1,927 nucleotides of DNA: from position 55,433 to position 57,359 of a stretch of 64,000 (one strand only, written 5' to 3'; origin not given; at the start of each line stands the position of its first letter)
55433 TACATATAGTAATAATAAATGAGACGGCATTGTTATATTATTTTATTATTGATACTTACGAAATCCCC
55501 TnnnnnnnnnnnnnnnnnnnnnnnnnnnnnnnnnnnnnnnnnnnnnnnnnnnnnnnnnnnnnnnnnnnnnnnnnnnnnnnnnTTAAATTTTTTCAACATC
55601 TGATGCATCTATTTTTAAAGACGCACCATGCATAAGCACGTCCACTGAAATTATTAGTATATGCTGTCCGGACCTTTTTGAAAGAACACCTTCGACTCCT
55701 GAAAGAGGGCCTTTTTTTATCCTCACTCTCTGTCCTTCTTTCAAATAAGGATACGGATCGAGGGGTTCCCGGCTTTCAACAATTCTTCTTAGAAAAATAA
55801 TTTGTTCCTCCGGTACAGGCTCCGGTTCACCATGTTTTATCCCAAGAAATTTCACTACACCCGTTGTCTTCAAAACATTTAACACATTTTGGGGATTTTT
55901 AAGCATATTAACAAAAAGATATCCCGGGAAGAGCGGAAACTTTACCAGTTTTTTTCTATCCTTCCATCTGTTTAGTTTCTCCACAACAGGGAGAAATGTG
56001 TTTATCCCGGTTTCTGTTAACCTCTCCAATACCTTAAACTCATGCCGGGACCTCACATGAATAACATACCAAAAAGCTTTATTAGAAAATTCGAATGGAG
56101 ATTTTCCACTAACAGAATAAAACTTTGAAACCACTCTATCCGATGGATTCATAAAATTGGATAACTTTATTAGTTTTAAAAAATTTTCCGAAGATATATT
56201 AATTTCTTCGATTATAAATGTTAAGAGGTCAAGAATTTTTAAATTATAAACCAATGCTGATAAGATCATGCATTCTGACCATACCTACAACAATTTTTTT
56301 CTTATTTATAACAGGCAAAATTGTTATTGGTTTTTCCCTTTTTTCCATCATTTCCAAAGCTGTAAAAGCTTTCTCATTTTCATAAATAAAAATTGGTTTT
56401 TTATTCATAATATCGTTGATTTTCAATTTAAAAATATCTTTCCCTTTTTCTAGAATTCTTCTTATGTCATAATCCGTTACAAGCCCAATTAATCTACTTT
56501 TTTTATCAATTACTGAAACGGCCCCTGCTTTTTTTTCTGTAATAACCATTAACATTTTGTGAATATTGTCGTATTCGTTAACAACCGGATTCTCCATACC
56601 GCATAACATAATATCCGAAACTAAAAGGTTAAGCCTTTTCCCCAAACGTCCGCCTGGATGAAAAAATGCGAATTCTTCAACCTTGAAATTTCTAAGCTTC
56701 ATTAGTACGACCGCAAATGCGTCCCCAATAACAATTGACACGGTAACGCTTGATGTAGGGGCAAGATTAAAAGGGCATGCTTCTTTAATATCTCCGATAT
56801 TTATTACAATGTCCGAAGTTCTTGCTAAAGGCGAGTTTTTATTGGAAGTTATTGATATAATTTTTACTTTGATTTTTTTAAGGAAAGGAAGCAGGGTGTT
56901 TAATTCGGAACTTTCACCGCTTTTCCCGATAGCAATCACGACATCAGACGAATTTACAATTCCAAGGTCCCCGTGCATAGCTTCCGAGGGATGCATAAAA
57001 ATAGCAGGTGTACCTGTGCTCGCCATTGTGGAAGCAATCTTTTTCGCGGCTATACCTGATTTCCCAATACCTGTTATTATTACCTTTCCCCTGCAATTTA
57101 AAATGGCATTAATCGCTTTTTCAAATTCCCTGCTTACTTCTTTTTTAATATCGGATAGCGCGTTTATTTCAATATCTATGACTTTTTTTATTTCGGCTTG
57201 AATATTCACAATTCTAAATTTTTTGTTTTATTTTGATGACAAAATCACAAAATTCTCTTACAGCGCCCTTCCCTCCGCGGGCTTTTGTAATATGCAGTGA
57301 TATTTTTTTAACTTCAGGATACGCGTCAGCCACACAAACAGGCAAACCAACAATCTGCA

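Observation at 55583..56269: NusG/RfaH-family antiterminator paralog embedded mid-locus between kdsD and wzx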

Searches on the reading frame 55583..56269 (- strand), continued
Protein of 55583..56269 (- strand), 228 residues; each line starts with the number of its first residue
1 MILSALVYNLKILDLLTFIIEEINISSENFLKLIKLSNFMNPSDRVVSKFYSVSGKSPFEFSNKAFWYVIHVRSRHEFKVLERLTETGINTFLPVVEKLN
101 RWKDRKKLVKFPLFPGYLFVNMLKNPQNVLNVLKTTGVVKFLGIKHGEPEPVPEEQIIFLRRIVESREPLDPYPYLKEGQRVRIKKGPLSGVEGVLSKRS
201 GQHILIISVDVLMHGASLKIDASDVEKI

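Call 52: predict_structure(alignment_id=A1)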
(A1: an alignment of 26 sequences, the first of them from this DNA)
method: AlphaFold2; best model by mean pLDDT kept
length: 189 residues; sequences in the alignment: 26
mean_pLDDT: 67.2   pTM: 0.52
mean pLDDT of the five models: 67.2, 59.7, 58.4, 57.0, 55.0
residues with pLDDT >= 90: 0; 70-90: 88; 50-70: 71; < 50: 30
segments of 3 or more residues with pLDDT < 50: 1-23, 172-178
pLDDT, mean of each block of 10 residues (from residue 1): 38 32 69 81 85 71 63 76 86 85 74 79 65 65 69 71 64 47 56
secondary structure, 60 per line:
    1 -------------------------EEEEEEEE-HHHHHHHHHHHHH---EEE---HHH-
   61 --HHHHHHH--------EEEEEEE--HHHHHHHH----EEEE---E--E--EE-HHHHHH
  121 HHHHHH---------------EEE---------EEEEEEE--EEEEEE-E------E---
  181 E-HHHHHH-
elements in order: E26-33 H35-47 E51-53 H63-69 E78-84 H87-94 E99-102 H115-126 E142-144 E154-160 E163-168 H183-188

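Call 55: find_encoding_contigs(protein=P0003, flank=10000, max_places=2)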
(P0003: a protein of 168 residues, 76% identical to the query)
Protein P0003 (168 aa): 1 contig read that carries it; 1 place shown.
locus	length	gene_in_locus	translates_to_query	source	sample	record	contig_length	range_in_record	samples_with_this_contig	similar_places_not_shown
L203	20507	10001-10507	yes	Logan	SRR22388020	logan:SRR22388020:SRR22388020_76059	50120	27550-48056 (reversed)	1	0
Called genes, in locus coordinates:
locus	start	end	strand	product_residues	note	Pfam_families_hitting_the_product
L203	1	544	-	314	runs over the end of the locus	PF13793:Pribosyltran_N, PF00156:Pribosyltran, PF14572:Pribosyl_synth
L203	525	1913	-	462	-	PF00483:NTP_transferase, PF01128:IspD, PF02348:CTP_transf_3 (weak), PF12804:NTP_transf_3, PF01983:CofC (weak), PF25084:LbH_EIF2B (weak), PF25087:GMPPB_C, PF00132:Hexapep, +1 more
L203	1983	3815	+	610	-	PF13522:GATase_6, PF13537:GATase_7, PF01380:SIS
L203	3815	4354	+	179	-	PF09970:DUF2204 (faint), PF14907:NTP_transf_5, PF08843:AbiEii (weak)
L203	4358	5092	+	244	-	-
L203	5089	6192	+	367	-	PF01041:DegT_DnrJ_EryC1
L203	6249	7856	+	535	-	PF02563:Poly_export, PF10531:SLBB, PF22461:SLBB_2 (weak), PF10531:SLBB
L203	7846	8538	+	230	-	PF02706:Wzz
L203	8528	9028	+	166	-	PF00702:Hydrolase (faint), PF08282:Hydrolase_3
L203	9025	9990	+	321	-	PF01380:SIS, PF00571:CBS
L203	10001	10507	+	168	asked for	PF02357:NusG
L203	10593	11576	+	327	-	PF01073:3Beta_HSD, PF01370:Epimerase, PF02719:Polysacc_synt_2, PF04321:RmlD_sub_bind, PF07993:NAD_binding_4, PF13460:NAD_binding_10, PF16363:GDP_Man_Dehyd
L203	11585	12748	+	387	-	PF01041:DegT_DnrJ_EryC1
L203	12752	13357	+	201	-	PF17836:PglD_N, PF25084:LbH_EIF2B, PF00132:Hexapep (faint), PF25087:GMPPB_C (weak)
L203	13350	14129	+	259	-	-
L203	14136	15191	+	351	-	PF03102:NeuB, PF08666:SAF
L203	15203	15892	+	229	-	PF02348:CTP_transf_3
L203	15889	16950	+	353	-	PF00571:CBS (weak), PF00483:NTP_transferase, PF12804:NTP_transf_3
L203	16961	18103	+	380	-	-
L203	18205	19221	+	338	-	PF13489:Methyltransf_23, PF08241:Methyltransf_11, PF08242:Methyltransf_12, PF13649:Methyltransf_25 (weak), PF13847:Methyltransf_31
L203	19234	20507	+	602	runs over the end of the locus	PF27859:LIC12162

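Call 56: find_encoding_contigs(protein=P0005, flank=10000, max_places=2)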
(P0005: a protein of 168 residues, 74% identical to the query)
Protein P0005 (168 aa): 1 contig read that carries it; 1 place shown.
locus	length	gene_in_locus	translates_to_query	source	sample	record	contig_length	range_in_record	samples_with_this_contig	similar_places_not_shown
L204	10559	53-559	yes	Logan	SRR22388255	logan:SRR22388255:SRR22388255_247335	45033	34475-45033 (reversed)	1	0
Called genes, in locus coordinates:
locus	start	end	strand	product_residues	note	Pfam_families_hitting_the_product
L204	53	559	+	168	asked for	PF02357:NusG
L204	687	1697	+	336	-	PF01073:3Beta_HSD, PF01370:Epimerase, PF02719:Polysacc_synt_2, PF04321:RmlD_sub_bind, PF07993:NAD_binding_4 (faint), PF13460:NAD_binding_10 (faint), PF16363:GDP_Man_Dehyd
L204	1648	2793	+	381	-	PF03102:NeuB, PF08666:SAF (weak)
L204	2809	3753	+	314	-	PF00389:2-Hacid_dh (weak), PF02826:2-Hacid_dh_C, PF03446:NAD_binding_2 (faint)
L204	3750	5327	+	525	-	PF02776:TPP_enzyme_N, PF00205:TPP_enzyme_M, PF02775:TPP_enzyme_C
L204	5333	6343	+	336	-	PF01408:GFO_IDH_MocA, PF22725:GFO_IDH_MocA_C3, PF02894:GFO_IDH_MocA_C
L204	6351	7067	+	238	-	PF02348:CTP_transf_3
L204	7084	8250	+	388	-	PF02350:Epimerase_2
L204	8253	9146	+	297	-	PF05219:DREV, PF08003:Methyltransf_9, PF13489:Methyltransf_23, PF13847:Methyltransf_31 (weak), PF08241:Methyltransf_11, PF08242:Methyltransf_12, PF13649:Methyltransf_25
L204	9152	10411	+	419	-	PF01943:Polysacc_synt, PF13440:Polysacc_synt_3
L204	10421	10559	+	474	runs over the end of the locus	-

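Call 57: find_encoding_contigs(protein=P0002, flank=10000, max_places=2)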
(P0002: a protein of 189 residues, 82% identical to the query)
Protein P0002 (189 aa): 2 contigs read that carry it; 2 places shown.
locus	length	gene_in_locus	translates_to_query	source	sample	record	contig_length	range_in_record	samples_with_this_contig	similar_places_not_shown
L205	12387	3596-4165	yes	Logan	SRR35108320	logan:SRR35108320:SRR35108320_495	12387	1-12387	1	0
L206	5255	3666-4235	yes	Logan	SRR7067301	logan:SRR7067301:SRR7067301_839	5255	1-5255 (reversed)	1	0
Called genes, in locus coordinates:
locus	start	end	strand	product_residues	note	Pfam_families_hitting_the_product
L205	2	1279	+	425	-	?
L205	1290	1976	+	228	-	PF02706:Wzz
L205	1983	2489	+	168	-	PF08282:Hydrolase_3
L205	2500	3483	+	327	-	PF01380:SIS, PF00571:CBS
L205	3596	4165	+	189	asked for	PF02357:NusG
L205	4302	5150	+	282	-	PF03102:NeuB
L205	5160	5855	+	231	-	PF02348:CTP_transf_3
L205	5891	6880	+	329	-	PF01063:Aminotran_4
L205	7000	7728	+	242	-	PF13186:SPASM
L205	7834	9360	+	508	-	PF02310:B12-binding, PF04055:Radical_SAM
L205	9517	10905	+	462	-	PF02310:B12-binding, PF04055:Radical_SAM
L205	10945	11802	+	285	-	PF08003:Methyltransf_9 (weak), PF13489:Methyltransf_23, PF05219:DREV (weak), PF13847:Methyltransf_31 (weak), PF08241:Methyltransf_11 (weak), PF08242:Methyltransf_12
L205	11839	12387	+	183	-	?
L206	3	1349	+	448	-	?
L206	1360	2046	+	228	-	PF02706:Wzz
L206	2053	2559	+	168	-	PF08282:Hydrolase_3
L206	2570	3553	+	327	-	PF01380:SIS, PF00571:CBS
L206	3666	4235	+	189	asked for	PF02357:NusG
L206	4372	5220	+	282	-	PF03102:NeuB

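Call 64: search_solved_structures(query=A1, max_evalue=0.001, show_alignments=3)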
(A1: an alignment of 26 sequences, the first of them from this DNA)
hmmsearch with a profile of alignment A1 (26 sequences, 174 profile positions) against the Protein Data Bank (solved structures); distinct sequences matched with E-value up to 0.001: 23.
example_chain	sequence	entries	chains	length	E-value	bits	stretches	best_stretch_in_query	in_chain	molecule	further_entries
6gov_G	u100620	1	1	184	2e-11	47.3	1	7-173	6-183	Transcription termination/antitermination protein NusG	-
6tqn_G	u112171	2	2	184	2e-11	47.3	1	7-173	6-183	Transcription termination/antitermination protein NusG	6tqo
5ms0_F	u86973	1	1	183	2.2e-11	47.2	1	8-173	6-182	Transcription termination/antitermination protein NusG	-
2jvv_A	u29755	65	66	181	2.7e-11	46.9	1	10-173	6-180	Transcription antitermination protein nusG | Transcription termination/antitermination protein NusG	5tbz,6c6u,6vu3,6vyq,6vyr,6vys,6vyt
6ztj_CF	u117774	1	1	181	3.3e-11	46.6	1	10-173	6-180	Transcription termination/antitermination protein NusG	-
8f5g_A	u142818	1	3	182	3.6e-11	46.5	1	11-168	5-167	Transcription termination/antitermination protein NusG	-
9gux_Z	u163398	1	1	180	5.3e-11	45.9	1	10-173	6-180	Transcription termination/antitermination protein NusG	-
9w0n_7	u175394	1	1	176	6e-11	45.7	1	37-173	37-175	Transcription termination/antitermination protein NusG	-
8pen_P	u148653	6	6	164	1.1e-10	44.9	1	11-166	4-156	Transcription antitermination protein RfaH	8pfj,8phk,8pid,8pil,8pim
2oug_A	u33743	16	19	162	1.4e-10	44.5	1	12-166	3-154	Transcriptional activator rfaH | Transcription antitermination protein RfaH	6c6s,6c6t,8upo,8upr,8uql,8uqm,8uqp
5ond_A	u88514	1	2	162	1.5e-10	44.5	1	12-165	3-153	Transcription antitermination protein RfaH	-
8ehq_G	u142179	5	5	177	7.9e-10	42.1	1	10-145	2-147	Transcription termination/antitermination protein NusG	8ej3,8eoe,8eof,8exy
8pfg_P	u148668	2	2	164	1.1e-09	41.6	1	11-167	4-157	Transcription antitermination protein RfaH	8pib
2lq8_A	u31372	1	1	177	6.3e-08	35.9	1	10-174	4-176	Transcription antitermination protein nusG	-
1m1g_A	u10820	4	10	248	7.4e-07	32.4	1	52-174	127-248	Transcription antitermination protein nusG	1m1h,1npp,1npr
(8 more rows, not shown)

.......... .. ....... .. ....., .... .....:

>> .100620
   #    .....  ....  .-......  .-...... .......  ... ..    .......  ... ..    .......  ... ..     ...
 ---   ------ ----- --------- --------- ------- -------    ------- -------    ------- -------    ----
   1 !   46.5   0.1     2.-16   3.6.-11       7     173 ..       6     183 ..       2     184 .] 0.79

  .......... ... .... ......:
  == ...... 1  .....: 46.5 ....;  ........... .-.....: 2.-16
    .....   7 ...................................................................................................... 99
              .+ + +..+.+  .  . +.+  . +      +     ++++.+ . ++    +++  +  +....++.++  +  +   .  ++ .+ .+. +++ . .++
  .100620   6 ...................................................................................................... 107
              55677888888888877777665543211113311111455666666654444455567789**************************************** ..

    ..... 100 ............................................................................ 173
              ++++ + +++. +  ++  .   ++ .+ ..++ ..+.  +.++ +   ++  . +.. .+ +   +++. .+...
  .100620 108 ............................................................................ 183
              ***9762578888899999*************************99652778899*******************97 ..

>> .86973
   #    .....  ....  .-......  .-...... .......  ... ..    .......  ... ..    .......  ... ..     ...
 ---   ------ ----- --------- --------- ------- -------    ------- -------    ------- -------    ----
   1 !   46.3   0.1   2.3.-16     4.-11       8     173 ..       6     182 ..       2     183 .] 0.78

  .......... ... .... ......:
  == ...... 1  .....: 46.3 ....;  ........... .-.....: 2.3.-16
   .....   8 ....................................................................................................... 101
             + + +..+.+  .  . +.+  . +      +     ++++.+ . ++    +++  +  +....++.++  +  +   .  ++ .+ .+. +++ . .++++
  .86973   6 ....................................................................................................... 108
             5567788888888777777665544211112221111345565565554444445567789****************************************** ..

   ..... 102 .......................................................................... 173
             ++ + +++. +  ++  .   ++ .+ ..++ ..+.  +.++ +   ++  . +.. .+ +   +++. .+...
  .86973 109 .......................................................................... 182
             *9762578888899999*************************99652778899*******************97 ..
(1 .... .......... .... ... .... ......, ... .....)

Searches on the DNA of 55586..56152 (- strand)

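Call 70: search_rna_families(source=L024, start=10400, end=10750, threshold=evalue, max_evalue=10)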
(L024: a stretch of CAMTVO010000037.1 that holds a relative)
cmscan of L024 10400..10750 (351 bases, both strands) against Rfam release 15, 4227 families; matches with E-value up to 10: 3.
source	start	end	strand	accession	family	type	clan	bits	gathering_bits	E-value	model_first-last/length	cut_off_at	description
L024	10532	10562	-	RF01829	sR6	Gene; snRNA; snoRNA; CD-box;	-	15.2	60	9.5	1-53/53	no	sR6 snoRNA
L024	10565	10588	+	RF00608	SNORD99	Gene; snRNA; snoRNA; CD-box;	CL00064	14.1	60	6.4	45-68/74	no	Small nucleolar RNA SNORD99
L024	10589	10735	+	RF00565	SCARNA3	Gene; snRNA; snoRNA; scaRNA;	CL00018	12.3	47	8.6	1-141/141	no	Small Cajal body specific RNA 3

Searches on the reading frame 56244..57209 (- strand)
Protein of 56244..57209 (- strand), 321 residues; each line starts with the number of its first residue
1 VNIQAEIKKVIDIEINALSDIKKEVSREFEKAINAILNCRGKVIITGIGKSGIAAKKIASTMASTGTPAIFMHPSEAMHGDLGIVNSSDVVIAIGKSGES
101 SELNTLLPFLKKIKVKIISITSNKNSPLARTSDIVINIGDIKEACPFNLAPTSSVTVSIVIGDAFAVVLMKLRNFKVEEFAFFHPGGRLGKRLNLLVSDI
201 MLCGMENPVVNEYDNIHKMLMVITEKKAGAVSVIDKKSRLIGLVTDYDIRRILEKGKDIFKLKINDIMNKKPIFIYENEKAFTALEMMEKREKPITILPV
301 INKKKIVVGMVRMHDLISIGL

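Call 10: search_protein_families(library=pfam, proteins=[window:56244-57209:-], max_evalue=0.001)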
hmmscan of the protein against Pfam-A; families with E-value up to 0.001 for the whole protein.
window:56244-57209:- (321 aa): 2 families
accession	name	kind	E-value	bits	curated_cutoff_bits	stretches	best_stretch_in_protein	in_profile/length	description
PF01380.27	SIS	-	1.1e-27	96.8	25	1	37-167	2-130/131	SIS domain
PF00571.33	CBS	-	2.5e-15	57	24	2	265-318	2-53/57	CBS domain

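Call 60: search_protein_families(library=ncbifam, proteins=[window:56244-57209:-], max_evalue=0.00001)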
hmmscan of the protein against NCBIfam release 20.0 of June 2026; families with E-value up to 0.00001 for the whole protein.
window:56244-57209:- (321 aa): 15 families
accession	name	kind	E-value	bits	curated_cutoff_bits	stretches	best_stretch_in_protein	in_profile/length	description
NF008141.0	PRK10892.1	equivalog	1.9e-95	319.9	505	1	2-320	11-326/328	arabinose-5-phosphate isomerase KdsD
TIGR00393.1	kpsF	subfamily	3.1e-86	289.3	203.7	1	41-311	1-267/268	KpsF/GutQ family sugar-phosphate isomerase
NF008581.0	PRK11543.1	equivalog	3.2e-81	272.8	481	1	8-320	10-319/321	arabinose-5-phosphate isomerase GutQ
NF010701.0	PRK14101.1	equivalog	1.6e-12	46.5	920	1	8-167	436-592/638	bifunctional transcriptional regulator/glucokinase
NF041552.1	TF_PrdR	equivalog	1.1e-11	43.7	795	1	195-316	6-121/577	sigma-54 dependent transcriptional regulator PrdR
NF008458.0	PRK11337.1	equivalog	2.2e-11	43.3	378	1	7-139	108-240/293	MurR/RpiR family transcriptional regulator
NF040776.2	AlsR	equivalog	1.6e-10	40.4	400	1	4-137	93-226/279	transcriptional repressor AlsR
TIGR03127.2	RuMP_HxlB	equivalog_domain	1.9e-10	40.9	160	1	18-142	8-127/178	6-phospho-3-hexuloisomerase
NF008590.0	PRK11557.1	equivalog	2.5e-09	36.9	355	1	28-169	121-259/282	MurR/RpiR family transcriptional regulator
NF041755.1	RuMP_HxlAB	equivalog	2.6e-09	36.5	500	1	11-150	217-342/391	bifunctional 3-hexulose-6-phosphate synthase/6-phospho-3-hexuloisomerase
NF041128.1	glucosaP_deam_GlmD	equivalog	9.6e-07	28.3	580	1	23-138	15-126/323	glucosamine-6-phosphate deaminase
TIGR01302.1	IMP_dehydrog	equivalog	2.3e-06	26.8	481.5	0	215-317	98-197/450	IMP dehydrogenase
NF001484.0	PRK00331.1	subfamily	2.9e-06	26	381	1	15-143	262-389/601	isomerizing glutamine--fructose-6-phosphate transaminase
NF011443.0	PRK14869.1-5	equivalog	3.3e-06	25.8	335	0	189-251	63-123/546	putative manganese-dependent inorganic diphosphatase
NF053603.1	HhpR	exception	4.7e-06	26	520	0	201-317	65-180/282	CBS domain-containing high hydrostatic pressure regulator HhpR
